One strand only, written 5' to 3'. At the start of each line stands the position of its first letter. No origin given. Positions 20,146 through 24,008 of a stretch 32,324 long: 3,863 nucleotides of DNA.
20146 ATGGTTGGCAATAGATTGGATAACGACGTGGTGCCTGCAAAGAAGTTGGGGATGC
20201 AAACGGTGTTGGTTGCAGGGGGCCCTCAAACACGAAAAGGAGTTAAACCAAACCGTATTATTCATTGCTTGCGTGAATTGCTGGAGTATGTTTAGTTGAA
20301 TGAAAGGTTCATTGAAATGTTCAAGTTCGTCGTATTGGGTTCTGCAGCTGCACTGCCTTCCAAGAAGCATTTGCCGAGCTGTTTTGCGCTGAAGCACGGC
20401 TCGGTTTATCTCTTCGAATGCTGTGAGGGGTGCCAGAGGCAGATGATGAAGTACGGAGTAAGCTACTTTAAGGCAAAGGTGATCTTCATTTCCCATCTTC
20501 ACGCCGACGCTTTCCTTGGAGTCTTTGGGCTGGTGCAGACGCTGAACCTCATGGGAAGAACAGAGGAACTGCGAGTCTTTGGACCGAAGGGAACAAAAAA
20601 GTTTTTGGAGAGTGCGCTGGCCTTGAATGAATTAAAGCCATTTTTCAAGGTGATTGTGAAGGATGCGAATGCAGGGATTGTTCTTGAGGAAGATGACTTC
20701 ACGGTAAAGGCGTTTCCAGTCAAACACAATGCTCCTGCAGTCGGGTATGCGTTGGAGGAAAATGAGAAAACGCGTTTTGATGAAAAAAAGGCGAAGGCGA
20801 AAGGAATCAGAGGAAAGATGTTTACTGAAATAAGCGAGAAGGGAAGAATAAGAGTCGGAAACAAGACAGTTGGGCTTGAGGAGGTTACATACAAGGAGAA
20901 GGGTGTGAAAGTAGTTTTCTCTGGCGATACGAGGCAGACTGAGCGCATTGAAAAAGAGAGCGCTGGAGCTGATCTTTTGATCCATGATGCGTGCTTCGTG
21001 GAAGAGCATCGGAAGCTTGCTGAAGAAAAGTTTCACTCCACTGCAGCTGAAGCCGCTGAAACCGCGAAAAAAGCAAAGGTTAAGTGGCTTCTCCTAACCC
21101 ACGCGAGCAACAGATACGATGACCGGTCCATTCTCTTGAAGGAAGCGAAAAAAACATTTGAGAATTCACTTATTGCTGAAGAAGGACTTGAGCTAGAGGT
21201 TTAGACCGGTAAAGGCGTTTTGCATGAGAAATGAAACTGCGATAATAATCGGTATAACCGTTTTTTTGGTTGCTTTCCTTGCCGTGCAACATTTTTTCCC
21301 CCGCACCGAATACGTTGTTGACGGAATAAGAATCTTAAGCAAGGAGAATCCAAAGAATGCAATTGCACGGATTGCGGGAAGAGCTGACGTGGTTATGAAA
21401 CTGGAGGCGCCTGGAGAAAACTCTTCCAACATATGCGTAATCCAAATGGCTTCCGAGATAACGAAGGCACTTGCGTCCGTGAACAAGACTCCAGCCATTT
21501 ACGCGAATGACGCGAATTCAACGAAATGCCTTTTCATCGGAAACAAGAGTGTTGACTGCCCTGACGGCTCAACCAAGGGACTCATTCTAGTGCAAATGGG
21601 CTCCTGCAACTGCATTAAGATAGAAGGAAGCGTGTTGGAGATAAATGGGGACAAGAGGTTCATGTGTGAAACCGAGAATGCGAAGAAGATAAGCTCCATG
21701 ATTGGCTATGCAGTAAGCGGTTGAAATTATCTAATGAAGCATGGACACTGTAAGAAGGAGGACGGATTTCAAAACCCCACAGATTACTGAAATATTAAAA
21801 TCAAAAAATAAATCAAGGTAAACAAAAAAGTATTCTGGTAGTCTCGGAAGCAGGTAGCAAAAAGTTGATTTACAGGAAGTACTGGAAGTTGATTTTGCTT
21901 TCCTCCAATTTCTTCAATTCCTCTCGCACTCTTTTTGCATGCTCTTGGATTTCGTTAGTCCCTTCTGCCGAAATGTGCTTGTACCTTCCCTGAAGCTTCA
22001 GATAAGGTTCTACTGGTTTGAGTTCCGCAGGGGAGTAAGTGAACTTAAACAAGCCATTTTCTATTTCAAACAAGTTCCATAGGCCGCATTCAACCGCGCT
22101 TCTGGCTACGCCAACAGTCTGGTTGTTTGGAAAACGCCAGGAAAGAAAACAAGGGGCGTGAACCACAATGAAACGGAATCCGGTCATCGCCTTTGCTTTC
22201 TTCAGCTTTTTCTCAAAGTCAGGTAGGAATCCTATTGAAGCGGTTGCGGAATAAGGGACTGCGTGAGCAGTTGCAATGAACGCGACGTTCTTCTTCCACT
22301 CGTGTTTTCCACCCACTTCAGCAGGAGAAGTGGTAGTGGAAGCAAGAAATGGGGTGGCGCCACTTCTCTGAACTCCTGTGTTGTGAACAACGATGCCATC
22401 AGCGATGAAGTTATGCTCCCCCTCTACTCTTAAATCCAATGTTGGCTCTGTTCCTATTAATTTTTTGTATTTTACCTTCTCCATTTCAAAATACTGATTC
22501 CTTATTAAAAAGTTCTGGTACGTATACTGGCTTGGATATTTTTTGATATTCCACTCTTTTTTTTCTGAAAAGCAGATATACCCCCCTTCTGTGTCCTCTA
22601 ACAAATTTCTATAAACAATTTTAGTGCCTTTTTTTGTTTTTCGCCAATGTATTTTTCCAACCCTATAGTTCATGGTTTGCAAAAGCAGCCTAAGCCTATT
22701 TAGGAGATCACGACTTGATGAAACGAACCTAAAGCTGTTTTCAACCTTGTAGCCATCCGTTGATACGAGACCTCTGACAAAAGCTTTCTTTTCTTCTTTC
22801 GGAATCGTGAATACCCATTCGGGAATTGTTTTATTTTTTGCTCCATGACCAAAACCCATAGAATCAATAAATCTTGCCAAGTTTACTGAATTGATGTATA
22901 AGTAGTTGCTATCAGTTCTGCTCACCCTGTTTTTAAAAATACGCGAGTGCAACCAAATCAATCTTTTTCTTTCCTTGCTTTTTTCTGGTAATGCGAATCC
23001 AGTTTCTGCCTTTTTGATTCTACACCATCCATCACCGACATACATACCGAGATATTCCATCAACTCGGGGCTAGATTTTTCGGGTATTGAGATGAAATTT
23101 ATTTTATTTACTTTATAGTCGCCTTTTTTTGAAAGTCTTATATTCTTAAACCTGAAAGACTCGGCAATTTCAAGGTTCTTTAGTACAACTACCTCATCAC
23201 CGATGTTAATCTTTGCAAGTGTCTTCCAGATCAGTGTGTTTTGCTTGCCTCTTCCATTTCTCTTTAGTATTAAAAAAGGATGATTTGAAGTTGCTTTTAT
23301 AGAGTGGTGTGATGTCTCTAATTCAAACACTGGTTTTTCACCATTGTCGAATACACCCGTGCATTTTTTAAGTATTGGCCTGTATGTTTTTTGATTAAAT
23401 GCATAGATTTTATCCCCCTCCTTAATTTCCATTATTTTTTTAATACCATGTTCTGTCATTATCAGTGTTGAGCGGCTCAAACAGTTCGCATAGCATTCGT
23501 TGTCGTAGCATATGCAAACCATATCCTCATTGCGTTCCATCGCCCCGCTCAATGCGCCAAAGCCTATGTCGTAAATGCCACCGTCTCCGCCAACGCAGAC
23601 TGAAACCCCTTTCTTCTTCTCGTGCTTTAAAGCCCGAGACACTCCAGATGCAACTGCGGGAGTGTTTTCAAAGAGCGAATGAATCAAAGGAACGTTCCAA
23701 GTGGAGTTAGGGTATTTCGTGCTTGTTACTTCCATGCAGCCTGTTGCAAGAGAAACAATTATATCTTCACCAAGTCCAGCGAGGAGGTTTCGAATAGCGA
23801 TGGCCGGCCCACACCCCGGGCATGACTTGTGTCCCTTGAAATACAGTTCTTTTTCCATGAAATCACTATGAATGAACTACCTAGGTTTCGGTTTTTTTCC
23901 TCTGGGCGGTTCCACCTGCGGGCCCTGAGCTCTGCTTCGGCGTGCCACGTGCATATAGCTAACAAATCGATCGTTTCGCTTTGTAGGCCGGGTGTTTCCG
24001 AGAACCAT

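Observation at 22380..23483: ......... intein inside the TPP-binding motif of a 2-oxoacid:ferredoxin oxidoreductase beta subunit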

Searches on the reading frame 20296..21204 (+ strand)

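Call 17: search_protein_families(library=pfam, proteins=[window:20296-21204:+], max_evalue=0.001)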
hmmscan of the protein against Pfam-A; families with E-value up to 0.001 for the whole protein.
window:20296-21204:+ (302 aa): 4 families
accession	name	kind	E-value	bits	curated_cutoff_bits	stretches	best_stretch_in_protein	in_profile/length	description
PF12706.13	Lactamase_B_2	-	1e-18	68.1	27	2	201-269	132-199/200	Beta-lactamase superfamily domain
PF13691.12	Lactamase_B_4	-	1.3e-05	25.2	27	1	36-69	22-56/63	tRNase Z endonuclease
PF00753.33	Lactamase_B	-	0.00029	21.3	22.7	0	61-223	45-161/196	Metallo-beta-lactamase superfamily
PF02698.23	DUF218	-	0.00054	20.3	27.6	0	199-271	24-91/133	DUF218 domain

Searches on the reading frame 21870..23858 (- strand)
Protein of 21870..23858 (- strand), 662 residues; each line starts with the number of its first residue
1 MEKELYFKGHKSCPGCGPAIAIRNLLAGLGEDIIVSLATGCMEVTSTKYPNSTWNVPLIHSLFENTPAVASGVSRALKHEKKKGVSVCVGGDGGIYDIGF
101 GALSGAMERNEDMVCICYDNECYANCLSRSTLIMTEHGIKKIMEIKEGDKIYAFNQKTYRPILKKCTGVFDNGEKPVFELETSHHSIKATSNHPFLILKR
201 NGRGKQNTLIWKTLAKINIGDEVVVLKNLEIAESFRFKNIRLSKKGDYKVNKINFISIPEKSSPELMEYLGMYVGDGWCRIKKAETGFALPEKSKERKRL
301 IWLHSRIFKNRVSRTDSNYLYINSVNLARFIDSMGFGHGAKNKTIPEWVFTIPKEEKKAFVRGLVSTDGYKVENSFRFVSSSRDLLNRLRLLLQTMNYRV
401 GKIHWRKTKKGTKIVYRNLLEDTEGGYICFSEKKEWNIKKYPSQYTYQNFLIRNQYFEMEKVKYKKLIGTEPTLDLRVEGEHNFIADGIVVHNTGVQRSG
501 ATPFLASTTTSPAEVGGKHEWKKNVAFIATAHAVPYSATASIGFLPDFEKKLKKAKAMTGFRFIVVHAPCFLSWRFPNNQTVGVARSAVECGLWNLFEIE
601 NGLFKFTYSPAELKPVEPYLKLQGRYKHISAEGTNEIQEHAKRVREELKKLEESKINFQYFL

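Call 4: search_protein_families(library=pfam, proteins=[window:21870-23858:-], max_evalue=0.01)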
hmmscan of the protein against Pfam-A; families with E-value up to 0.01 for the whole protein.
window:21870-23858:- (662 aa): 5 families
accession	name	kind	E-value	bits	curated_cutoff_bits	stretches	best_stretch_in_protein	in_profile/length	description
PF02775.26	TPP_enzyme_C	-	2e-14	54.1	21.9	1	39-126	2-88/151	Thiamine pyrophosphate enzyme, C-terminal TPP binding domain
PF14890.11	Intein_splicing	-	2.1e-14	54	35.8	1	133-493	2-155/155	Intein splicing domain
PF14528.11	LAGLIDADG_3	-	5.6e-08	33.4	22.5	1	356-419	2-67/82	LAGLIDADG-like domain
PF07591.16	PT-HINT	-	0.0032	18.1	27.7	0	132-196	1-70/137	Pretoxin HINT domain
PF01079.26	Hint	-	0.0043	17.1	29.7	1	125-233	12-125/213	Hint module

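Call 8: find_homologous_proteins(query=window:21870-23858:-, max_evalue=0.00001)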
Query window:21870-23858:- (662 aa): 640 proteins with E <= 0.00001 among 8000 candidates; the best 120 are listed.
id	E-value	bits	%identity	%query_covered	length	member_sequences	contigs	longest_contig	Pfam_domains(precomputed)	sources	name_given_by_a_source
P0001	0.0e+0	1535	100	100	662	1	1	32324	PF02775.27,PF14528.12,PF14890.12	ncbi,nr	ncbi:hypothetical protein HY991_00520 [Candidatus Micrarchaeota archaeon]|nr:hypothetical protein [C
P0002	1.2e-286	971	64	98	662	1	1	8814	PF02775.27,PF14528.12,PF14890.12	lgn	-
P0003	3.9e-282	956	63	100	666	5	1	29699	PF02775.27,PF14528.12,PF14890.12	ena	-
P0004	1.4e-279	947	61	100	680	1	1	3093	PF02775.27,PF14528.12,PF14890.12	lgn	-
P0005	1.4e-270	918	61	100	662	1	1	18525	PF02775.27,PF14890.12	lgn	-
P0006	6.6e-266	902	61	99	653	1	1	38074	PF02775.27,PF14528.12,PF14890.12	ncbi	-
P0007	1.6e-265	901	60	97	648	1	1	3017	PF02775.27,PF14528.12,PF14890.12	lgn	-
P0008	8.6e-263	892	58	99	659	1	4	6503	PF02775.27,PF14528.12,PF14890.12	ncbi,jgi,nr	ncbi:MAG: hypothetical protein FJY76_03580 [Candidatus Aenigmarchaeota archaeon]|nr:hypothetical pro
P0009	7.6e-259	879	60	98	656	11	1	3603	PF02775.27,PF14890.12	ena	-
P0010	2.0e-258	877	58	97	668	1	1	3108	PF02775.27,PF14890.12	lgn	-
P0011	3.8e-257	873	59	98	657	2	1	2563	PF02775.27,PF14528.12,PF14890.12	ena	-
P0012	3.8e-256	870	64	88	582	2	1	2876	PF02775.27,PF14528.12,PF14890.12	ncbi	ncbi:MAG: thiamine pyrophosphate-dependent enzyme, partial [Candidatus Aenigmatarchaeota archaeon]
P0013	1.1e-255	868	58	98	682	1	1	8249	PF02775.27,PF14528.12,PF14890.12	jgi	jgi:pyruvate/2-oxoacid:ferredoxin oxidoreductase beta subunit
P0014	1.2e-255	868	59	96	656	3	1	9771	PF02775.27,PF14890.12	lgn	-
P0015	1.7e-255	868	58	99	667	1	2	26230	PF02775.27,PF14528.12,PF14890.12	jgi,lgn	jgi:pyruvate/2-oxoacid:ferredoxin oxidoreductase beta subunit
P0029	1.3e-246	838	58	86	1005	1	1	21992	PF02775.27,PF14528.12,PF14890.12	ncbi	-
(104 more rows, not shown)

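Call 30: find_encoding_contigs(protein=P0003, flank=6000, max_places=2)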
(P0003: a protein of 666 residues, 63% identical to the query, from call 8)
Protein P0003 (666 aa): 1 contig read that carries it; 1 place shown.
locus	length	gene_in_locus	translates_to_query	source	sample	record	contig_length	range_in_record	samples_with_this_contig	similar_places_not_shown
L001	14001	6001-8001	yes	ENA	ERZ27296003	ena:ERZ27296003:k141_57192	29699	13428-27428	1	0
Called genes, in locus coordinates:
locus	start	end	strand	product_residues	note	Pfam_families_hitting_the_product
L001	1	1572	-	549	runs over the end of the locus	PF03483:B3_4 (faint), PF03484:B5, PF17759:tRNA_synthFbeta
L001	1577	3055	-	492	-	PF00152:tRNA-synt_2 (faint), PF01409:tRNA-synt_2d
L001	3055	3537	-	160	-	PF04008:Adenosine_kin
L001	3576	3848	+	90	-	PF13187:Fer4_9 (faint), PF12838:Fer4_7, PF00037:Fer4 (weak), PF12837:Fer4_6 (weak), PF13237:Fer4_10, PF14697:Fer4_21, PF00037:Fer4, PF12837:Fer4_6 (weak), +3 more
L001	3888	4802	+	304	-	-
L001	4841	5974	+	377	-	PF02776:TPP_enzyme_N (weak), PF01855:POR_N, PF17147:PFOR_II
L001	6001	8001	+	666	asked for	PF02775:TPP_enzyme_C, PF14528:LAGLIDADG_3 (faint), PF14890:Intein_splicing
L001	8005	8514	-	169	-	PF00293:NUDIX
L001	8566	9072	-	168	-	-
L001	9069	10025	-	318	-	PF23023:Anti-Pycsar_Apyc1, PF00753:Lactamase_B (weak), PF12706:Lactamase_B_2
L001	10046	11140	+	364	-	PF20030:bpMoxR (weak), PF01078:Mg_chelatase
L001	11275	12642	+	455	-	PF00158:Sigma54_activat, PF07728:AAA_5, PF13654:AAA_32 (weak), PF20436:LonB_AAA-LID, PF05362:Lon_C, PF13541:ChlI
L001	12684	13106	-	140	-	-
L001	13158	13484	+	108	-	-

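Call 34: search_protein_families(library=ncbifam, proteins=[window:21870-23858:-], max_evalue=0.01)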
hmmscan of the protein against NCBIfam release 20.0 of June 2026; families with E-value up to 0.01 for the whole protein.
window:21870-23858:- (662 aa): 21 families
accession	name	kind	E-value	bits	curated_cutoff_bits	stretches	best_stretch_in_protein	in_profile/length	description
NF008819.1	PRK11865.1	equivalog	5.7e-101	337.7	405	2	490-650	130-298/300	pyruvate synthase subunit PorB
NF008818.0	PRK11864.1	subfamily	3.9e-87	292.2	405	2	492-653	133-297/300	3-methyl-2-oxobutanoate dehydrogenase subunit beta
NF045792.1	OxalOxredbeta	equivalog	2e-69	234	590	2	491-646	141-301/311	oxalate oxidoreductase subunit beta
NF045766.1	PhenlGlyoxDHPadI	equivalog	2.5e-57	194.6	700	2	491-654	271-439/443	NADH-dependent phenylglyoxylate dehydrogenase subunit beta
NF005852.0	PRK07773.1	equivalog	8e-19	67.4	780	2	125-234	397-501/886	replicative DNA helicase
TIGR02176.1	pyruv_ox_red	equivalog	9.6e-18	63.4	911.35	2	484-649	986-1156/1167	pyruvate:ferredoxin (flavodoxin) oxidoreductase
NF038162.1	RtcB_rel_intein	exception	1.5e-11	43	1150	2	124-373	93-370/961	intein-containing RtcB family protein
NF038098.1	GyrA_w_intein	exception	1.2e-10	40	1850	1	168-376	165-355/1232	intein-containing DNA gyrase subunit A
NF006207.0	PRK08332.1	equivalog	7.7e-10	36.6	2400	1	264-496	1003-1244/1684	vitamin B12-dependent ribonucleotide reductase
NF011418.0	PRK14845.1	equivalog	1.6e-09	36.1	756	1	183-434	100-303/1049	translation initiation factor IF-2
NF008820.0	PRK11866.1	equivalog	1.4e-08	34.5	402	1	12-125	17-127/287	2-oxoacid ferredoxin oxidoreductase subunit beta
TIGR02177.1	PorB_KorB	subfamily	1.1e-07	31.7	261.9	1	13-124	4-112/286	2-oxoacid:acceptor oxidoreductase, beta subunit, pyruvate/2-ketoisovalerate family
TIGR01445.1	intein_Nterm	domain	1.6e-07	32.2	24.5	1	126-197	1-83/83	intein N-terminal splicing region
NF011287.0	PRK14698.1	equivalog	5.2e-07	28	1238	1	141-392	278-523/1017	V-type ATP synthase subunit A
TIGR01443.1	intein_Cterm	domain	1.8e-06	28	15.6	1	475-494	4-24/24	intein C-terminal splicing region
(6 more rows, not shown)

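Call 37: find_encoding_contigs(protein=P0002, flank=5000, max_places=2)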
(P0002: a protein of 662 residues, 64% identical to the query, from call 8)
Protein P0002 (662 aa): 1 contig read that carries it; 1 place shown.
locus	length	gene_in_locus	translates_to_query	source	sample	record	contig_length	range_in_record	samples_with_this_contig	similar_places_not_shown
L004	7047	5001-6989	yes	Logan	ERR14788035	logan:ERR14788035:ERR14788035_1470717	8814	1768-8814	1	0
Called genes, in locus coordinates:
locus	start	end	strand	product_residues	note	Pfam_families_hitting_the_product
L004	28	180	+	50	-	PF03911:Sec61_beta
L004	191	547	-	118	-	-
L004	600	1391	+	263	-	PF01261:AP_endonuc_2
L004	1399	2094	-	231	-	PF00535:Glycos_transf_2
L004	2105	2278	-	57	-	-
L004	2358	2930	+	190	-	PF01558:POR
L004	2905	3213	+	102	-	PF12797:Fer4_2 (weak), PF13237:Fer4_10 (weak), PF00037:Fer4 (weak), PF14697:Fer4_21, PF12838:Fer4_7, PF13187:Fer4_9 (weak), PF00037:Fer4, PF12837:Fer4_6 (weak), +3 more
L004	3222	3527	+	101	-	PF03091:CutA1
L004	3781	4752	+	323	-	PF01855:POR_N, PF17147:PFOR_II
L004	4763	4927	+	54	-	-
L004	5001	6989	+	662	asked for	PF02775:TPP_enzyme_C, PF14890:Intein_splicing, PF14528:LAGLIDADG_3 (weak)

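Call 39: search_protein_families(library=pfam, proteins=[P0029], max_evalue=0.00001)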
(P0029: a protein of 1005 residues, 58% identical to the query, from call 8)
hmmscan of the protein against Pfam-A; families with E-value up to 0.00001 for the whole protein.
P0029 (1005 aa): 3 families
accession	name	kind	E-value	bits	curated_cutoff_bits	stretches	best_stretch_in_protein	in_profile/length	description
PF14528.11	LAGLIDADG_3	-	2e-18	66.9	22.5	1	320-393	10-76/82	LAGLIDADG-like domain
PF14890.11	Intein_splicing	-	7.4e-18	65.3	35.8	1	472-832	3-155/155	Intein splicing domain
PF02775.26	TPP_enzyme_C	-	8.1e-13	48.9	21.9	0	38-96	2-60/151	Thiamine pyrophosphate enzyme, C-terminal TPP binding domain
